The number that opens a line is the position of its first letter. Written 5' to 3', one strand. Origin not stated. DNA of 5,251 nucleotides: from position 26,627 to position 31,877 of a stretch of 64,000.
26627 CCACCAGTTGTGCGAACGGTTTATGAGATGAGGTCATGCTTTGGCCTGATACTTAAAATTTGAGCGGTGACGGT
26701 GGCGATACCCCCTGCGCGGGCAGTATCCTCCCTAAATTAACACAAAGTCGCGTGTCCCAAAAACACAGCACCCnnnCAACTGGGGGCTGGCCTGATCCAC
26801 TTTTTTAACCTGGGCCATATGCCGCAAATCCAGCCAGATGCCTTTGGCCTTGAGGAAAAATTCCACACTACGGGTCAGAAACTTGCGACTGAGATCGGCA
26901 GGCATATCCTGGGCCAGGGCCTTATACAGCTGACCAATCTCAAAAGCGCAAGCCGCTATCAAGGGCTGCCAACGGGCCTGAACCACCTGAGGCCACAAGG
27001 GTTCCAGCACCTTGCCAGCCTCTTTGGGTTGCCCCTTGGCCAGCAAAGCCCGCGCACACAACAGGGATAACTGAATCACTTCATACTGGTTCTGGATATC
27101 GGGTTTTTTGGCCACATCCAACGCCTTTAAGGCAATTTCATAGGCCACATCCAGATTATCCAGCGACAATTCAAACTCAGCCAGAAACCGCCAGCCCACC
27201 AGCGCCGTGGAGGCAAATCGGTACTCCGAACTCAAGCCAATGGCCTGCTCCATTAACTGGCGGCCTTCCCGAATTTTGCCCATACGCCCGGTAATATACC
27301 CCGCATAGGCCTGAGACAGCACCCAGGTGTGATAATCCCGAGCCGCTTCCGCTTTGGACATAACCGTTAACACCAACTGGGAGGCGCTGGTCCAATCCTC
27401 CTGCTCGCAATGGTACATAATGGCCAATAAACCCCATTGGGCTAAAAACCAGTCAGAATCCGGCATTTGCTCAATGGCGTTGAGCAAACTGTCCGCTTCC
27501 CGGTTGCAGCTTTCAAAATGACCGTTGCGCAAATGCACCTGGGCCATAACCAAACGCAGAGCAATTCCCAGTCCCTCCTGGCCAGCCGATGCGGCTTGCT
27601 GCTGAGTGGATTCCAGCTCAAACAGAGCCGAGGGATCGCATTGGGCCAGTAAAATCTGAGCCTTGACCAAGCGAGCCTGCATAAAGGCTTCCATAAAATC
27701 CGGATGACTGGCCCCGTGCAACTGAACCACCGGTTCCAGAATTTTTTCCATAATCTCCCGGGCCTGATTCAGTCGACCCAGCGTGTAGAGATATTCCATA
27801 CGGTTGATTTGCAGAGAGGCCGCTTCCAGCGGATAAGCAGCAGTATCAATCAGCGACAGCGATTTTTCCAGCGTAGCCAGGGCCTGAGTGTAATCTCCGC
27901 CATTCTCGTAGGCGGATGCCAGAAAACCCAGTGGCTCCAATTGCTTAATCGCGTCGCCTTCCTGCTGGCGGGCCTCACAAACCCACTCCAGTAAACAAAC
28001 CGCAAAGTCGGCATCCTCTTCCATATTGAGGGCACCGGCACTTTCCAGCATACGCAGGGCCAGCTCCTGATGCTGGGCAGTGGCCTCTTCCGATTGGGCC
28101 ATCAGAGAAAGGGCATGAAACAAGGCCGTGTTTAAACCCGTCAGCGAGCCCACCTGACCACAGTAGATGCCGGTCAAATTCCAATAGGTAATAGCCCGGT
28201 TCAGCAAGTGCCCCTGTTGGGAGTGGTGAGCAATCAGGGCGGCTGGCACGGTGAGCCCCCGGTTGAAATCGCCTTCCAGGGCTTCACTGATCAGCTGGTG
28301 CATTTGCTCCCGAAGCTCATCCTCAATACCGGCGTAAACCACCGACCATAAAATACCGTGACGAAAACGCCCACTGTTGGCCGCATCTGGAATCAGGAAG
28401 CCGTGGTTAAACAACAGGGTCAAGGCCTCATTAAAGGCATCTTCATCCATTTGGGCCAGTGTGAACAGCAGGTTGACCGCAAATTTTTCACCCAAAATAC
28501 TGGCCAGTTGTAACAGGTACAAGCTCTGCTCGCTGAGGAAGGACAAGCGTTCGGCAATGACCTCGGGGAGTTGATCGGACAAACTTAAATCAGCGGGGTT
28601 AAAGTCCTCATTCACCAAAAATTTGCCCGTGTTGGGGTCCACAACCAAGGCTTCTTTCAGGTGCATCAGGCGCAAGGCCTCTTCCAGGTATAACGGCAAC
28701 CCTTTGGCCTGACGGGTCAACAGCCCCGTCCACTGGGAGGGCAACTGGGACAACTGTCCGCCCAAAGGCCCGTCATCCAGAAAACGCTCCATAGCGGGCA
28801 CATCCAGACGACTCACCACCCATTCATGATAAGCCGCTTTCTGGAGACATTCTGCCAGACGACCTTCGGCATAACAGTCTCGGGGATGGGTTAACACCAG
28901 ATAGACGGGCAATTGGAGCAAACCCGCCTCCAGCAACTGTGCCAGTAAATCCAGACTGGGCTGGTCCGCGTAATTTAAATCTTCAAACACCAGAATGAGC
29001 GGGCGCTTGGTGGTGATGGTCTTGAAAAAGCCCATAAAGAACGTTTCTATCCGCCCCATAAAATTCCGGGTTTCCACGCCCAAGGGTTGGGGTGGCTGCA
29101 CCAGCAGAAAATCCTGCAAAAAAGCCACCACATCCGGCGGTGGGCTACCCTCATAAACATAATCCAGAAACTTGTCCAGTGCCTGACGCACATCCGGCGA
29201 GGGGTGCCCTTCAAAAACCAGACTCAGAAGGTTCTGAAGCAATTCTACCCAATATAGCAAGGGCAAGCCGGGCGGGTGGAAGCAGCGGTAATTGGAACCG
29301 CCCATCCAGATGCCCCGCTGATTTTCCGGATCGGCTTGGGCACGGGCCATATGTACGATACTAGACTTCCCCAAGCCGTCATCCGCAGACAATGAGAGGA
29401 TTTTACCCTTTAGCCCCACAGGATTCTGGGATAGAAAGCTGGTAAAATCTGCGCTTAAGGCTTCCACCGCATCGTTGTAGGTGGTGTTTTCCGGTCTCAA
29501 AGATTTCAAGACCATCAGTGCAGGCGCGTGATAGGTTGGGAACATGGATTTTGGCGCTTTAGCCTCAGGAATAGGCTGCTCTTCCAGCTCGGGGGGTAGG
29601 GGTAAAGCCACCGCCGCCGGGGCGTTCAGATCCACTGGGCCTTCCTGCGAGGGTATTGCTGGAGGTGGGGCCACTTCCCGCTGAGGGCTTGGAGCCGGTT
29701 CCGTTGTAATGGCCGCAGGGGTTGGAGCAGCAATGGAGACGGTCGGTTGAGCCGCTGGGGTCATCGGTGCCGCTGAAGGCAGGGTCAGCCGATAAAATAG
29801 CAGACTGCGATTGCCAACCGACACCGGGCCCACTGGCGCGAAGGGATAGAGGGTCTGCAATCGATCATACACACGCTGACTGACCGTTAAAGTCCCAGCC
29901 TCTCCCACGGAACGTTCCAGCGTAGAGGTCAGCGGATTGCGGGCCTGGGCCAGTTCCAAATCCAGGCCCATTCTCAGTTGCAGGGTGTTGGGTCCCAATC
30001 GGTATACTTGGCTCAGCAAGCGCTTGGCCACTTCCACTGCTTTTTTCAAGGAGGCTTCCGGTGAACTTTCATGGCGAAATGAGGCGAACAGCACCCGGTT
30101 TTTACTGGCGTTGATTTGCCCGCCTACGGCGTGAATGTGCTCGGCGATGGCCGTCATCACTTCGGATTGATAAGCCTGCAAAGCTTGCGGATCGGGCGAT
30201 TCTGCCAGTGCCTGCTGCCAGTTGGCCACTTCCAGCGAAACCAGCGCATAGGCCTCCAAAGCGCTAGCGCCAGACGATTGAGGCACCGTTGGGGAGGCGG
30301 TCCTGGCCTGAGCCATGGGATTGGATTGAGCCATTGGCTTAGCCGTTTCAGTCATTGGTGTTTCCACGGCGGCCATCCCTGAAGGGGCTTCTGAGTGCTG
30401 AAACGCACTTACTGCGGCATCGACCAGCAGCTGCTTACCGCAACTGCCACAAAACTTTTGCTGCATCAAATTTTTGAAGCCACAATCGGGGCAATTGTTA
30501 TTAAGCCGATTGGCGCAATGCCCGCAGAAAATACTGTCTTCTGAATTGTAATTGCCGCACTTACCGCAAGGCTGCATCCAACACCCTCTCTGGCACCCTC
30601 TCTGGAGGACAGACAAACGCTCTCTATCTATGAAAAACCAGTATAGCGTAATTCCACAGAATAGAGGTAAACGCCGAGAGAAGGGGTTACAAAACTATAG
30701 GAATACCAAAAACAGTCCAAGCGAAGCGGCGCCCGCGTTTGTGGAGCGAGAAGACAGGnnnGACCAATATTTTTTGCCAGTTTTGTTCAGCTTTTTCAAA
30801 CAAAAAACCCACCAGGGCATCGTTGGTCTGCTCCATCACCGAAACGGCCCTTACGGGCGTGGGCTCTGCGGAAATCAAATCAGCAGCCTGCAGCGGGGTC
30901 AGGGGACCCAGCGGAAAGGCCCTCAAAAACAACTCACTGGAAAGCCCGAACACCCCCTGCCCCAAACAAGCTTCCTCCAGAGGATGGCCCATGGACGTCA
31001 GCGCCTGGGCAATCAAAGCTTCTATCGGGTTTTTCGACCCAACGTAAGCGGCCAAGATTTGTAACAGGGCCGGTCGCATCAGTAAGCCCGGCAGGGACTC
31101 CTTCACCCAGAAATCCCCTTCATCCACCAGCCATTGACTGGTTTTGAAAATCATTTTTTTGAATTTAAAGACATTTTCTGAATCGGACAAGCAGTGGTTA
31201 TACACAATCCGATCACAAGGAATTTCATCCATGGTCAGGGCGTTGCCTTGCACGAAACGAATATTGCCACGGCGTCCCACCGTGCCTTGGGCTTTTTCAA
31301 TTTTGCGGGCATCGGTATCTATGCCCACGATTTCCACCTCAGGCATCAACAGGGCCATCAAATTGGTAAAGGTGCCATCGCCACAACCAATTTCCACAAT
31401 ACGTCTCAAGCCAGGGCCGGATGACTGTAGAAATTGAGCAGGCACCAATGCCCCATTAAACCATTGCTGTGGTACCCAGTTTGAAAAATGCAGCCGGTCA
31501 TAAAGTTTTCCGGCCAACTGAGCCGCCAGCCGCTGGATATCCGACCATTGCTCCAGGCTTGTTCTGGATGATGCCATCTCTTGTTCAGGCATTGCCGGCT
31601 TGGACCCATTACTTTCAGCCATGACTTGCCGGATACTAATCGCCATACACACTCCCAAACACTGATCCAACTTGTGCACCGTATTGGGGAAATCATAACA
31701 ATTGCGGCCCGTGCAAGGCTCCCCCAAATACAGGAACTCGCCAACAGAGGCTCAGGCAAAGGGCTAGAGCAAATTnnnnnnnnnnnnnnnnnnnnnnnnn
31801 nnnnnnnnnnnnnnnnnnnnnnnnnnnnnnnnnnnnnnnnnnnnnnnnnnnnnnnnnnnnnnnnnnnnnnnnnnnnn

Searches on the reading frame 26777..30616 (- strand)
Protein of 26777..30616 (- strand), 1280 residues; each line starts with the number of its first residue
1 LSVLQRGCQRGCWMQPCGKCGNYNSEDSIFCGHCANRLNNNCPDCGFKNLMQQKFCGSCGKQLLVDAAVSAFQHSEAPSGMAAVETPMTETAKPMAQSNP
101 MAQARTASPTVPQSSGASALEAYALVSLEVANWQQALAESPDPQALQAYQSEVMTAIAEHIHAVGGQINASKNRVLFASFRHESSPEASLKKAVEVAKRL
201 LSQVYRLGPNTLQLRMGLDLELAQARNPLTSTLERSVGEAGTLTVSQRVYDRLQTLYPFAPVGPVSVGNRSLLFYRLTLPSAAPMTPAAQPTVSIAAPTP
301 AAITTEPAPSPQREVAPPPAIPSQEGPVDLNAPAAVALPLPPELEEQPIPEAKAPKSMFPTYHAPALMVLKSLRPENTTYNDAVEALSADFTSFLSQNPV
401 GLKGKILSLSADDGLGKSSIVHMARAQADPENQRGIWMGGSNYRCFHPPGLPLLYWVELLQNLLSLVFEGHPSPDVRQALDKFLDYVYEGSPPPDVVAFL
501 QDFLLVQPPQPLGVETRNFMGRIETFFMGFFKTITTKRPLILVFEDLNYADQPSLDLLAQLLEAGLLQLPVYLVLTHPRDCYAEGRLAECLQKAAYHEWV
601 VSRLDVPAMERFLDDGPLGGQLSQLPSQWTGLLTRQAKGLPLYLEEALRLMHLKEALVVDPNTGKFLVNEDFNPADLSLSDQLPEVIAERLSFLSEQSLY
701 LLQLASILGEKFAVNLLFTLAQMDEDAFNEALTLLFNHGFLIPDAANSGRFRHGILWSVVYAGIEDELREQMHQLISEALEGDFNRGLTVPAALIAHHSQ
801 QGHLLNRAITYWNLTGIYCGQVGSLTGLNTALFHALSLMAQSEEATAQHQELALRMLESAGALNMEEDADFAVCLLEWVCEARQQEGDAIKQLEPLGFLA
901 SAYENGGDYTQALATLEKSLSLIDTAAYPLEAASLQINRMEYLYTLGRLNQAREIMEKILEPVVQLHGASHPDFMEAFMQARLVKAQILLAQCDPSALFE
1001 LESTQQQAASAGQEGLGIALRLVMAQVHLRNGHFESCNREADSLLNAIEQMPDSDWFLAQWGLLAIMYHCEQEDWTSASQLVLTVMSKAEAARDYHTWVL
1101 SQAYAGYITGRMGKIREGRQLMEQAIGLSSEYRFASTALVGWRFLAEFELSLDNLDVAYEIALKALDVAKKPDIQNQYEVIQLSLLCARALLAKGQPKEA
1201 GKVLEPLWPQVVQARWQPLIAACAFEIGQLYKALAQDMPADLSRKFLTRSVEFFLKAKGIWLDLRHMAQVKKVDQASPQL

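Call 58: search_protein_families(library=pfam, proteins=[window:26777-30616:-], max_evalue=0.01)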
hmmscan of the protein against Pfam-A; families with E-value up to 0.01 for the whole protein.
window:26777-30616:- (1280 aa): 11 families
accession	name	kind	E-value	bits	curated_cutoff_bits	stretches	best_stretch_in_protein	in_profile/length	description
PF13191.12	AAA_16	-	5.1e-09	37.3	32.6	1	405-567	25-161/167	AAA ATPase domain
PF12773.13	DZR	-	1.3e-07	32.1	27.3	1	17-60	1-45/45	Double zinc ribbon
PF13176.12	TPR_7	-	4e-05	23.8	27.9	0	896-922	2-28/36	Tetratricopeptide repeat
PF13240.11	Zn_Ribbon_1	-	4.2e-05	23.6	25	0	17-36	2-21/23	zinc-ribbon domain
PF07721.20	TPR_4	-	6.7e-05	23.6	27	0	896-917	4-25/26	Tetratricopeptide repeat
PF13424.12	TPR_12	-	6.9e-05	23.4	30.1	1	896-961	6-73/77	Tetratricopeptide repeat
PF13181.12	TPR_8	-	8.9e-05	22.8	25.7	0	897-922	5-30/34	Tetratricopeptide repeat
PF14559.12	TPR_19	-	0.00037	21.2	25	1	1183-1223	27-68/68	Tetratricopeptide repeat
PF13428.12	TPR_14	-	0.0004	21.2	23.5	0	899-921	7-29/44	Tetratricopeptide repeat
PF13248.11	Zn_ribbon_3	-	0.0015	18.4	27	0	14-34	2-22/26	zinc-ribbon domain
PF13374.12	TPR_10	-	0.0043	17.5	27.5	0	942-973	11-42/42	Tetratricopeptide repeat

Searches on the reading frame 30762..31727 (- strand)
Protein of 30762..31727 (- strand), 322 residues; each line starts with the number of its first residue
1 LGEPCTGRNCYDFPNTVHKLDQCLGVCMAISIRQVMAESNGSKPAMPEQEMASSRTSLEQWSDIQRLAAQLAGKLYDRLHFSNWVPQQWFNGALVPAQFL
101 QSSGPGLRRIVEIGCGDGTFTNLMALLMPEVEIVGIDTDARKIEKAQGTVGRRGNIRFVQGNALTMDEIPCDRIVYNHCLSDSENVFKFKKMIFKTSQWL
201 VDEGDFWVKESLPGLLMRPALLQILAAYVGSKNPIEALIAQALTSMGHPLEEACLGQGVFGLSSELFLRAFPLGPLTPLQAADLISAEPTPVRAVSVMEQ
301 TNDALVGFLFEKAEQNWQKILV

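Call 58: search_protein_families(library=pfam, proteins=[window:30762-31727:-], max_evalue=0.01)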
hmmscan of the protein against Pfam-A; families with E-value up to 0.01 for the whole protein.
window:30762-31727:- (322 aa): 8 families
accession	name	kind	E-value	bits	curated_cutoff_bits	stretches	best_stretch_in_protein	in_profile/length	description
PF13847.12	Methyltransf_31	-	4.9e-10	39.7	27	1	109-184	6-85/145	Methyltransferase domain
PF13649.12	Methyltransf_25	-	4.2e-09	37.4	27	1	110-180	1-74/97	Methyltransferase domain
PF08242.18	Methyltransf_12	-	3e-08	34.7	30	1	111-187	1-82/98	Methyltransferase domain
PF05175.20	MTS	-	2e-07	31.3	23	1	107-208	32-138/170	Methyltransferase small domain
PF02390.23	Methyltransf_4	-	3.8e-07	30.2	24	1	110-165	5-62/173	Putative methyltransferase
PF08241.18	Methyltransf_11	-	1.1e-06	29.6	21.2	1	111-189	1-79/95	Methyltransferase domain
PF13489.12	Methyltransf_23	-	3.7e-05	23.9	27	1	106-181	22-92/164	Methyltransferase domain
PF05401.17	NodS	-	0.00041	20.7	24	1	107-188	44-124/201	Nodulation protein S (NodS)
